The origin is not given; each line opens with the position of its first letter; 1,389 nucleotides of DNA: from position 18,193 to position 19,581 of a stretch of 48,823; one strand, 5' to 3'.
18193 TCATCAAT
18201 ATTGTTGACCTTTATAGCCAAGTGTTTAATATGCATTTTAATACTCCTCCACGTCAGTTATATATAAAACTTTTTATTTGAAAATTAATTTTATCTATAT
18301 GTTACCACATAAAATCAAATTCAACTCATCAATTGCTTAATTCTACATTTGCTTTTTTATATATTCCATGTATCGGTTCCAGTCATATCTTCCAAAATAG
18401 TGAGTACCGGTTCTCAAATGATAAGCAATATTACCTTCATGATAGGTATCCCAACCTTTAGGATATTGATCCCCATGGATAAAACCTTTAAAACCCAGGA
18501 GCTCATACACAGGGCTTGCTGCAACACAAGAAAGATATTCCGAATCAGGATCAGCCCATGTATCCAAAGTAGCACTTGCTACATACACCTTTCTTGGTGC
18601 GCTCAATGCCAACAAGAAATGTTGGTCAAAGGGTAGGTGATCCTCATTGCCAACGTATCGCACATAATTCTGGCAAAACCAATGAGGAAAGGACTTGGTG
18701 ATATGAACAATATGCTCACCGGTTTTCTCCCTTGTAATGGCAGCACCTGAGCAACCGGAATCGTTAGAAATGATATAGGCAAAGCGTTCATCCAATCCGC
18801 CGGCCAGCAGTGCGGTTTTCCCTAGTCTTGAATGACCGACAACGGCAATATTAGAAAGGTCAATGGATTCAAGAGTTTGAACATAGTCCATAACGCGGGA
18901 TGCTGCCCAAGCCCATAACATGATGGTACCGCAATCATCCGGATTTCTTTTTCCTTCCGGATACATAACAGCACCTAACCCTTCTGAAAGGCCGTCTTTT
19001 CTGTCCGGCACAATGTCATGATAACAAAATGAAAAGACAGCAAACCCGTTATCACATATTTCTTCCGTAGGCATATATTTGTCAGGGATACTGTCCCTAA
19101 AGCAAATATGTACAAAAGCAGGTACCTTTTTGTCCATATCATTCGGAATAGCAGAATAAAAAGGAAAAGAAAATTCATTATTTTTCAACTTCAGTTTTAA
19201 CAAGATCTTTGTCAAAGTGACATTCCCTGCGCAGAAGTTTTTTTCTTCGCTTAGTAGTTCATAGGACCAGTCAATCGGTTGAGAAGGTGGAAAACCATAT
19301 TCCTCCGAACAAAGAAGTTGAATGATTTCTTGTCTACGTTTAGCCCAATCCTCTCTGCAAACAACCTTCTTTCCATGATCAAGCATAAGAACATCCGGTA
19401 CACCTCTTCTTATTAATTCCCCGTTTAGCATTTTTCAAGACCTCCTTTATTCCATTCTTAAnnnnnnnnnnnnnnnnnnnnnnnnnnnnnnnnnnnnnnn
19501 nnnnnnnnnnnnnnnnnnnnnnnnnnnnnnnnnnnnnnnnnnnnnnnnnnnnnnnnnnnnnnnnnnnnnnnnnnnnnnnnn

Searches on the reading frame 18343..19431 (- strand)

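Call 46: search_protein_families(library=pfam, proteins=[window:18343-19431:-], max_evalue=0.00001)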
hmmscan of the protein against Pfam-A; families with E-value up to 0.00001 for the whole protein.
window:18343-19431:- (362 aa): 1 family
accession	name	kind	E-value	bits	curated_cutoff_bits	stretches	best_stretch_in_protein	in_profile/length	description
PF22244.2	GCE_fung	-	1.9e-32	113.4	27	1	84-313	7-231/231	Glucuronyl esterase, fungi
